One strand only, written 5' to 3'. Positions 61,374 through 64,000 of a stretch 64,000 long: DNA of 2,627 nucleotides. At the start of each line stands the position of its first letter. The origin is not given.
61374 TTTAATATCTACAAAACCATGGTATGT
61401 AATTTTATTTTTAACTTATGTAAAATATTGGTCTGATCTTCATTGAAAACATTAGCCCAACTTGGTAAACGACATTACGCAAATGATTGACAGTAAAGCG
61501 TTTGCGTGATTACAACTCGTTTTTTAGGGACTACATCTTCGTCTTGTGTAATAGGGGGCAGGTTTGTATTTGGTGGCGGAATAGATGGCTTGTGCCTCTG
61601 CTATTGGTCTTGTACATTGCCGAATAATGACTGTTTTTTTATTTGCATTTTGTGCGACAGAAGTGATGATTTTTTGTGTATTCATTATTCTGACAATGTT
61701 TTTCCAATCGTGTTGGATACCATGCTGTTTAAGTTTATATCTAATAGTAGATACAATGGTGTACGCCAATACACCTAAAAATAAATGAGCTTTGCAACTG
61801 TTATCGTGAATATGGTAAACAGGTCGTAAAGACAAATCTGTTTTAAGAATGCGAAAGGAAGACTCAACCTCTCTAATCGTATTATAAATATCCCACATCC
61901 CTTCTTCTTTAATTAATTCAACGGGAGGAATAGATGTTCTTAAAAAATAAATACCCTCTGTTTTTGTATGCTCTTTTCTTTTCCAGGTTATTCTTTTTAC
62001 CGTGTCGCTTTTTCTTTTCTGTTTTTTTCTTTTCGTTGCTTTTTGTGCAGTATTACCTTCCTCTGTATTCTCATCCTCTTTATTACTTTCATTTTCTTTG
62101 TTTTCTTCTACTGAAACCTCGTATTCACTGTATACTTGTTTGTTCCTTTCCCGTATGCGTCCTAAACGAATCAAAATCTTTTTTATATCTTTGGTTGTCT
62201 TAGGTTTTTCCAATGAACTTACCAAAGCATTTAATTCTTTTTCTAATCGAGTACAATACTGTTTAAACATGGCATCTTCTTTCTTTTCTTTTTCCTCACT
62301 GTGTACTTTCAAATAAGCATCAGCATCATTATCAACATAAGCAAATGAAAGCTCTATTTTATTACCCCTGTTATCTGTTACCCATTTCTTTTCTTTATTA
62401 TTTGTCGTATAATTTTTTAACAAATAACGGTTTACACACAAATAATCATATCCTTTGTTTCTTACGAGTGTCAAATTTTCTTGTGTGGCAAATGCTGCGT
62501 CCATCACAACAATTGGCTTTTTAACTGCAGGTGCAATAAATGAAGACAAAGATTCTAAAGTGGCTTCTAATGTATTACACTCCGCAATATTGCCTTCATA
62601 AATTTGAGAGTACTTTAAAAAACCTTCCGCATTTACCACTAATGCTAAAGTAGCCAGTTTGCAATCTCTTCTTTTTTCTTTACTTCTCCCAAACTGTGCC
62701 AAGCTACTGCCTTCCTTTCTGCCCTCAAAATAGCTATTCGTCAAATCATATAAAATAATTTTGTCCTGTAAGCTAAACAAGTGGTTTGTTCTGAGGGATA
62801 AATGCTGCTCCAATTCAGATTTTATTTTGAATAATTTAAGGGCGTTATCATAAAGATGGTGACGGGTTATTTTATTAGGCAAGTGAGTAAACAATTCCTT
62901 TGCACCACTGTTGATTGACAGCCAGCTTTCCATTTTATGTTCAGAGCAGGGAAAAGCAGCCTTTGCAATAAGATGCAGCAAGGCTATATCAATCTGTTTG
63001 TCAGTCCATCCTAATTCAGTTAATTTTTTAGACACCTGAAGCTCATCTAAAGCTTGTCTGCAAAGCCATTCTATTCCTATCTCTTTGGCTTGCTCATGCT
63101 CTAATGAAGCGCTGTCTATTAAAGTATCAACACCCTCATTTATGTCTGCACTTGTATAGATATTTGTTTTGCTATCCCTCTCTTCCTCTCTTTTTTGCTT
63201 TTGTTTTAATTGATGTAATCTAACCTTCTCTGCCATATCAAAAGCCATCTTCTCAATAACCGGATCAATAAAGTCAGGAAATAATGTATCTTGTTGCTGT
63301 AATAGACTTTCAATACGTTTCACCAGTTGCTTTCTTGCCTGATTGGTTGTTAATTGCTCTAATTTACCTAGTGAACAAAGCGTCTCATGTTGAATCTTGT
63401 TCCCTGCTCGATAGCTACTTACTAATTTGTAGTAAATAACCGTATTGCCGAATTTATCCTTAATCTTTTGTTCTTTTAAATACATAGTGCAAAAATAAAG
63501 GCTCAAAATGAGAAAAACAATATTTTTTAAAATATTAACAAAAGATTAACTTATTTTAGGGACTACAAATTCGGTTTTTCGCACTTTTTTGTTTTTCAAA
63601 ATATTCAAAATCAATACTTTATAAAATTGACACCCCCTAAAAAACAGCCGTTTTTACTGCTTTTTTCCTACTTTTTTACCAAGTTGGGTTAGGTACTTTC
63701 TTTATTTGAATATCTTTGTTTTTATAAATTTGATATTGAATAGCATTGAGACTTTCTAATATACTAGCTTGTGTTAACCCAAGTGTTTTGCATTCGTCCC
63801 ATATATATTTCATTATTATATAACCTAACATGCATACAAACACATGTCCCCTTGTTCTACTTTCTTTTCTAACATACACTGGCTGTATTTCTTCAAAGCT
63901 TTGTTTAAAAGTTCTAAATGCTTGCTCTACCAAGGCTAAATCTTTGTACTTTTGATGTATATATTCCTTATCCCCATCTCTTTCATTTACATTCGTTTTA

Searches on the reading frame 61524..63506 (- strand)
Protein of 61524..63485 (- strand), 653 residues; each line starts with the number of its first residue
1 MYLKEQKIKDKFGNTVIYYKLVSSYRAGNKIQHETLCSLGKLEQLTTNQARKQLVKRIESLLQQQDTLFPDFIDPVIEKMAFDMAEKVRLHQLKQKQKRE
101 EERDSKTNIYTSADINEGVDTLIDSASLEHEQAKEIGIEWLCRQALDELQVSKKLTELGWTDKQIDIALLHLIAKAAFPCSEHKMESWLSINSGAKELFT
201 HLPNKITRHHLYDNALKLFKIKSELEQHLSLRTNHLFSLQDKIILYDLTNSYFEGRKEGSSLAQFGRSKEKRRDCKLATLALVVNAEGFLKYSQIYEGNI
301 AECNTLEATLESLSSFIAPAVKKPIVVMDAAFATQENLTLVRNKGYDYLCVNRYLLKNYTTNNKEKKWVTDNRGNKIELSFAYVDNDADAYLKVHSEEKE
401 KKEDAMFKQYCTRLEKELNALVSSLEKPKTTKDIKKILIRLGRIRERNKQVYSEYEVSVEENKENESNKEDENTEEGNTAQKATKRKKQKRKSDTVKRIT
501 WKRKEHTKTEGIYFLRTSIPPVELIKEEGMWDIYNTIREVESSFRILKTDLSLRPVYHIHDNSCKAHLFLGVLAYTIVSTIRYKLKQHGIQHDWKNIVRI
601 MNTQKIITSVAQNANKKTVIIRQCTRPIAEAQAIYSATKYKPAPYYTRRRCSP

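Call 14: list_cluster_members(proteins=[P0001, window:61524-63485:-, window:61524-63506:-])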
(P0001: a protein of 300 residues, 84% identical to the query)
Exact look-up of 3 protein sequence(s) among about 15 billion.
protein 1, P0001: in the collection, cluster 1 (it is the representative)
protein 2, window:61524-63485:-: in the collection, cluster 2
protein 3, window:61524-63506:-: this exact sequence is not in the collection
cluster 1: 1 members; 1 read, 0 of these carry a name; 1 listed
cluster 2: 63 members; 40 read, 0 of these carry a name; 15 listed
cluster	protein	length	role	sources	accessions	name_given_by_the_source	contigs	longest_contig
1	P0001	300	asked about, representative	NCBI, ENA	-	-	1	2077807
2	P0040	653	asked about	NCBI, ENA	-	-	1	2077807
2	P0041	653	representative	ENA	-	-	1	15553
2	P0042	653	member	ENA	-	-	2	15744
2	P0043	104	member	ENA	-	-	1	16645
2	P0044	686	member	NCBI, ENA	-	-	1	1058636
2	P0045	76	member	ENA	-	-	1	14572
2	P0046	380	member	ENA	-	-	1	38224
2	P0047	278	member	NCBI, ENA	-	-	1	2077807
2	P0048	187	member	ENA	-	-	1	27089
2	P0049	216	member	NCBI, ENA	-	-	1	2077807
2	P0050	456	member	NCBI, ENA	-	-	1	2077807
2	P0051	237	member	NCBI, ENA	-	-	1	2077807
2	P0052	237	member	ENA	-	-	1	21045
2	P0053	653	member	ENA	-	-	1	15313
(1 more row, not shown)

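Call 19: search_protein_families(library=pfam, proteins=[window:61524-63485:-], max_evalue=1)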
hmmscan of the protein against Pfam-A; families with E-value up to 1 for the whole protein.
window:61524-63485:- (653 aa): 3 families
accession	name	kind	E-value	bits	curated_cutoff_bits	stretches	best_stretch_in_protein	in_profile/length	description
PF01609.27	DDE_Tnp_1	-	4.9e-11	43.2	23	2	243-350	6-104/200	Transposase DDE domain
PF10430.15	Ig_Tie2_1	-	0.11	13.3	25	1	485-516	49-80/95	Tie-2 Ig-like domain 1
PF21653.3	pulA_all-beta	-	0.14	12.1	26.7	1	579-605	13-39/60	Pullulanase, all-beta domain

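Call 23: find_homologous_proteins(query=window:61524-63485:-, max_evalue=1e-20)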
Query window:61524-63485:- (653 aa): 3843 proteins with E <= 1e-20 among 8000 candidates; the best 120 are listed.
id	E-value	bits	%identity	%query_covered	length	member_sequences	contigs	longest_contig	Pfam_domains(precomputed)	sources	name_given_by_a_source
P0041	0.0e+0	1420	98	100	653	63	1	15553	PF01609.28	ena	-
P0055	1.4e-243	828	59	100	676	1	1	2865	PF01609.28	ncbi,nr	ncbi:MAG: IS1634 family transposase, partial [Phycisphaerales bacterium]|nr:IS1634 family transposas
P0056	2.1e-169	583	46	100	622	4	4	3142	PF01609.28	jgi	-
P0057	3.6e-166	572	44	100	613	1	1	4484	PF01609.28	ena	-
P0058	1.2e-163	564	43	100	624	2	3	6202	PF01609.28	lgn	-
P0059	5.6e-163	562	44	97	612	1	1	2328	PF01609.28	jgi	-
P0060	4.4e-162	559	43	97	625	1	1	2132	PF01609.28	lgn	-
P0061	1.7e-159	550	43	98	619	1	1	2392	PF01609.28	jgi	jgi:hypothetical protein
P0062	3.7e-159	549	45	97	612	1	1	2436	PF01609.28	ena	-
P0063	6.2e-159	548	45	97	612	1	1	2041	PF01609.28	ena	-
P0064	7.8e-159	548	44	100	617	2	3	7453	PF01609.28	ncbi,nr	ncbi:MAG: IS1634 family transposase [Bacteroidetes bacterium]|nr:IS1634 family transposase [Bacteroi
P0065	3.5e-158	546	43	98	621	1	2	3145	PF01609.28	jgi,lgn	jgi:hypothetical protein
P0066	3.6e-158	546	44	100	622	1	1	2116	PF01609.28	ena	-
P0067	4.6e-158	545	43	100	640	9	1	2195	PF01609.28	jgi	jgi:hypothetical protein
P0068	1.1e-157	544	43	100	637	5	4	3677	PF01609.28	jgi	jgi:hypothetical protein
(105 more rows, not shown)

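Call 39: search_protein_families(library=ncbifam, proteins=[L075:1400-2494:-, L075:12452-13810:-, L075:11877-12443:-, L075:4400-7669:+, L075:7718-8809:+, L075:16940-18397:-, L075:18625-20808:+, L075:3149-4003:+, L075:13803-14546:-], max_evalue=0.00001)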
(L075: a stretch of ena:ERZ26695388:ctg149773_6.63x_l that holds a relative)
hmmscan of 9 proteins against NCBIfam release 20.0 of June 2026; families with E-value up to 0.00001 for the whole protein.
L075:1400-2494:- (364 aa): 0 families

L075:12452-13810:- (452 aa): 1 family
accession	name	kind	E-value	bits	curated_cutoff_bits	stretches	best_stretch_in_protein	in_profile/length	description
NF053685.1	BamG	equivalog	7.9e-77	259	250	1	23-450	5-397/397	BamG family beta-barrel-assembly machinery protein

L075:11877-12443:- (188 aa): 1 family
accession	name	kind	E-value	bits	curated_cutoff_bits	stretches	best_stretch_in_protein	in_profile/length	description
TIGR04409.1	LptC_YrbK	equivalog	3.8e-14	52.6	38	1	18-172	14-171/180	LPS export ABC transporter periplasmic protein LptC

L075:4400-7669:+ (1090 aa): 0 families

L075:7718-8809:+ (364 aa): 2 families
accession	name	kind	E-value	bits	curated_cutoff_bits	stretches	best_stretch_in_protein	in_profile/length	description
TIGR04408.1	LptG_lptG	equivalog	6.6e-50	169.7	240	1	4-361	2-350/351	LPS export ABC transporter permease LptG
TIGR04407.1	LptF_YjgP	equivalog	2.4e-27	95.6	230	2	4-136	2-133/347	LPS export ABC transporter permease LptF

L075:16940-18397:- (485 aa): 17 families
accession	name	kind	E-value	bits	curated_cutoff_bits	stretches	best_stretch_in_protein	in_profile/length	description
TIGR02095.1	glgA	subfamily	3.1e-125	418.6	328.45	1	15-482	2-476/477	glycogen/starch synthase, ADP-glucose type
NF001898.0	PRK00654.1-1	equivalog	4.2e-109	365.3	603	1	15-483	2-475/477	glycogen synthase GlgA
NF001903.0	PRK00654.2-2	equivalog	7.9e-106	354.6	616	1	14-482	1-477/482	glycogen synthase GlgA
NF001899.0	PRK00654.1-2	equivalog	6.7e-99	331.4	459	1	15-483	2-475/478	glycogen synthase GlgA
NF001900.0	PRK00654.1-3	equivalog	1.2e-94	317.5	509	1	15-483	2-454/481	glycogen synthase GlgA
NF001905.0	PRK00654.2-4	subfamily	8.1e-87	291.8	560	1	15-482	2-485/489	glycogen synthase GlgA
NF001906.0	PRK00654.2-5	equivalog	1.9e-82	277.8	870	1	13-482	5-482/485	glycogen synthase GlgA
NF001902.0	PRK00654.2-1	equivalog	4.9e-72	243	845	1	16-482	3-488/492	glycogen synthase GlgA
NF001901.0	PRK00654.1-5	equivalog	2.2e-70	237.6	649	1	13-482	23-490/502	glycogen synthase GlgA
NF010699.0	PRK14099.1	equivalog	1.2e-69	235.1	762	1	12-483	2-479/485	glycogen synthase GlgA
NF010698.0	PRK14098.1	equivalog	2.8e-62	211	754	1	121-482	123-485/489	starch synthase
NF001904.0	PRK00654.2-3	equivalog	1.1e-59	202.4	577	1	15-482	2-473/475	glycogen synthase GlgA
TIGR03999.1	thiol_BshA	equivalog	7.5e-08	31.7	273.7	1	375-482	268-372/375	N-acetyl-alpha-D-glucosaminyl L-malate synthase BshA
NF038295.1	EPS_HpsP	equivalog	5.8e-07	28.8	550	1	267-482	176-386/388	hormogonium polysaccharide biosynthesis glycosyltransferase HpsP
TIGR02149.1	glgA_Coryne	subfamily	1.2e-06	27.9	302.4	0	272-482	171-389/391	glycogen synthase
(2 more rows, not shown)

L075:18625-20808:+ (728 aa): 14 families
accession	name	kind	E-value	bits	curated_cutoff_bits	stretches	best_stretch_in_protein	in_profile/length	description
TIGR02074.1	PBP_1a_fam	subfamily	8.7e-132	440.6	508.75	1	67-694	2-533/535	PBP1A family penicillin-binding protein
TIGR02073.1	PBP_1c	equivalog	1.1e-85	288.8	494.2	2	45-323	8-266/728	penicillin-binding protein 1C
NF051885.1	tranpepglycosPbpC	equivalog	3e-85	287.1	900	2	409-699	325-599/632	multimodular transpeptidase-transglycosylase PbpC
TIGR02071.1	PBP_1b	equivalog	3.6e-80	270.1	717.75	2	65-336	145-406/729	penicillin-binding protein 1B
NF038276.1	strep_PBP2A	exception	2.2e-79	267.6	1100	2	35-312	65-331/716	penicillin-binding protein PBP2A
NF008643.0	PRK11636.1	equivalog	1.1e-73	248.9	1263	2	3-320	2-306/850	peptidoglycan glycosyltransferase/peptidoglycan DD-transpeptidase MrcA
NF011423.0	PRK14850.1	equivalog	2e-62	211.6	1275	2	65-327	155-408/764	penicillin-binding protein 1b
NF038272.1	strep_PBP1A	exception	3.7e-57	194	1075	2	4-311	4-306/658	penicillin-binding protein PBP1A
NF007061.0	PRK09506.1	equivalog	2.5e-56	191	1120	2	65-325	209-460/825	bifunctional glycosyl transferase/transpeptidase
NF038274.1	strep_PBP1B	exception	3.1e-46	158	1225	2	46-225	60-243/745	penicillin-binding protein PBP1B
NF008414.0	PRK11240.1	equivalog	6.7e-46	156.7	1121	2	44-241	38-235/774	peptidoglycan glycosyltransferase PbpC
TIGR02070.1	mono_pep_trsgly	equivalog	2.6e-34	118.7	182.65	1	70-234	58-220/224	monofunctional biosynthetic peptidoglycan transglycosylase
NF010008.0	PRK13481.1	equivalog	4.9e-25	88.3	270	1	70-239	83-256/269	glycosyltransferase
TIGR03423.1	pbp2_mrdA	equivalog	1.3e-08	33.8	455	1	548-641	431-527/593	penicillin-binding protein 2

L075:3149-4003:+ (285 aa): 49 families (the best 25 are shown)
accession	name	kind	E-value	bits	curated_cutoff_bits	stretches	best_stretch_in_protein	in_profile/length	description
NF038283.1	viperin_w_prok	equivalog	1.4e-68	231.1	180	1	10-277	3-280/281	viperin family antiviral radical SAM protein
TIGR04278.1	viperin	exception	1.6e-28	99.7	450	1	9-244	59-302/347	antiviral radical SAM protein viperin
TIGR02668.1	moaA_archaeal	equivalog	1.2e-25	90.2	325.25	1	11-211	12-214/303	GTP 3',8-cyclase MoaA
NF001199.0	PRK00164.2-1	equivalog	2e-23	83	231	1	10-211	13-217/308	GTP 3',8-cyclase MoaA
TIGR02666.1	moaA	equivalog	1.1e-22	80.4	284.05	1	16-188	17-198/336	GTP 3',8-cyclase MoaA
TIGR04055.1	rSAM_NirJ2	equivalog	3.8e-19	69.4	500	1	18-165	9-155/326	putative heme d1 biosynthesis radical SAM protein NirJ2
TIGR04317.1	W_rSAM_matur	equivalog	7e-18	64.8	380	1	15-213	10-207/349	tungsten cofactor oxidoreductase radical SAM maturase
TIGR04303.1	GeoRSP_rSAM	equivalog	9.6e-18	64.8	400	1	17-168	13-160/325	GeoRSP system radical SAM/SPASM protein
TIGR02109.1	PQQ_syn_pqqE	equivalog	1.9e-17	63.2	381.35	1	14-162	12-160/358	pyrroloquinoline quinone biosynthesis protein PqqE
TIGR04051.1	rSAM_NirJ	equivalog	2.1e-16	59.9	515.45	1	13-160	6-152/354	heme d1 biosynthesis radical SAM protein NirJ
TIGR02495.1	NrdG2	equivalog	5.5e-16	58.5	131.15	1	17-176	24-184/193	anaerobic ribonucleoside-triphosphate reductase activating protein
NF045574.1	sacti_mat_StsB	exception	3.1e-15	56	625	1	18-171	105-258/466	StsB family radical SAM/SPASM domain sactipeptide maturase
TIGR04545.1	rSAM_ahbD_hemeb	equivalog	3.4e-15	56.3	500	1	14-168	5-158/339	heme b synthase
TIGR04054.1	rSAM_NirJ1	equivalog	9.4e-15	54.1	650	1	10-170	37-198/387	putative heme d1 biosynthesis radical SAM protein NirJ1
TIGR04466.1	rSAM_BlsE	equivalog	1.2e-14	54.5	400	1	14-180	8-173/327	cytosylglucuronate decarboxylase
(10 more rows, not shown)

L075:13803-14546:- (247 aa): 21 families
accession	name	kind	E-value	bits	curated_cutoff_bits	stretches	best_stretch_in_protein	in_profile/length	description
NF009853.0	PRK13320.1-5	equivalog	2e-52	178.2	287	1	5-246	2-241/243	type III pantothenate kinase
NF009850.0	PRK13320.1-2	equivalog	3.5e-46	157.8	321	1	6-245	3-237/241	type III pantothenate kinase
NF009854.0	PRK13320.1-6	equivalog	3.5e-39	134.7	414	1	6-246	3-240/243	type III pantothenate kinase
NF009851.0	PRK13320.1-3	equivalog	9.5e-29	100.8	500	1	6-245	5-243/244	type III pantothenate kinase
NF009871.0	PRK13331.1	equivalog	3.5e-27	95.3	251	1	5-243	9-248/253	pantothenate kinase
NF009848.0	PRK13318.1-6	equivalog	2.6e-23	82.7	248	1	45-243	54-252/256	type III pantothenate kinase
TIGR00671.1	baf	subfamily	9.6e-23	81.1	58.2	1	46-242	48-242/243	type III pantothenate kinase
NF009849.0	PRK13320.1-1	equivalog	4.2e-20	72.2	354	1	3-246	8-264/267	type III pantothenate kinase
NF009855.0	PRK13321.1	equivalog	2.3e-18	66.4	233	1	34-245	57-254/256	type III pantothenate kinase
NF009844.0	PRK13318.1-2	equivalog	1.9e-17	63.3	331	1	82-246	94-255/259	type III pantothenate kinase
NF009846.0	PRK13318.1-4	equivalog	6e-17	61.9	432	1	24-243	46-251/255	type III pantothenate kinase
NF009852.0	PRK13320.1-4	equivalog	4.1e-15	55.8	439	1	80-245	100-268/270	pantothenate kinase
NF009843.0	PRK13318.1-1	equivalog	4.7e-13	49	426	1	88-245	100-253/259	type III pantothenate kinase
NF009860.0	PRK13322.1-5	equivalog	4.8e-13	49.4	288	1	6-243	3-245/248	pantothenate kinase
NF009872.0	PRK13333.1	equivalog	2.2e-11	43.8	207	1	114-246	83-206/210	type III pantothenate kinase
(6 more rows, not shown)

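Call 51: search_protein_families(library=ncbifam, proteins=[window:61524-63485:-], max_evalue=0.01)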
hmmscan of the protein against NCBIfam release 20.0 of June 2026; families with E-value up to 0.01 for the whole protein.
window:61524-63485:- (653 aa): 6 families
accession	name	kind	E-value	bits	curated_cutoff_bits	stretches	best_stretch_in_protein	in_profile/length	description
NF033559.2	transpos_IS1634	equivalog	2.9e-68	231.1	100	1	32-640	2-481/483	IS1634 family transposase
NF033592.1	transpos_IS4_1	equivalog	5.5e-08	32.3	115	1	263-581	126-331/332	IS4 family transposase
NF033539.1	transpos_IS1380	equivalog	1.3e-06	27.4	180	1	272-372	156-259/419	IS1380 family transposase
NF049921.1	transpos_IS701_2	equivalog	0.001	18.5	250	0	309-355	131-180/318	IS701 family transposase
NF045556.1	TbtD_PbtD_pyrid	equivalog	0.0036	16.6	325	1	379-491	182-297/354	thiopeptide maturation pyridine synthase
NF033580.1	transpos_IS5_3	equivalog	0.0042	16.7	110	0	279-382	129-226/258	IS5 family transposase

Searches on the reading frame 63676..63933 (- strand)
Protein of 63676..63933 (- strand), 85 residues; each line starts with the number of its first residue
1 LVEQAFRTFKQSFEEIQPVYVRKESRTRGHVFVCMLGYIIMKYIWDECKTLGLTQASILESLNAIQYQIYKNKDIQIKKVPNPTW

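Call 19: search_protein_families(library=pfam, proteins=[window:63676-63933:-], max_evalue=1)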
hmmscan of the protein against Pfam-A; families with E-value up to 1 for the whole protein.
window:63676-63933:- (85 aa): 0 families

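Call 51: search_protein_families(library=ncbifam, proteins=[window:63676-63933:-], max_evalue=0.01)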
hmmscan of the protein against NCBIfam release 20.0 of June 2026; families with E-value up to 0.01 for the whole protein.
window:63676-63933:- (85 aa): 1 family
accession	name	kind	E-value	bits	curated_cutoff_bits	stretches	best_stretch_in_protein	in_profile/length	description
NF033559.2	transpos_IS1634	equivalog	3.8e-16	59.2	100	1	2-83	385-468/483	IS1634 family transposase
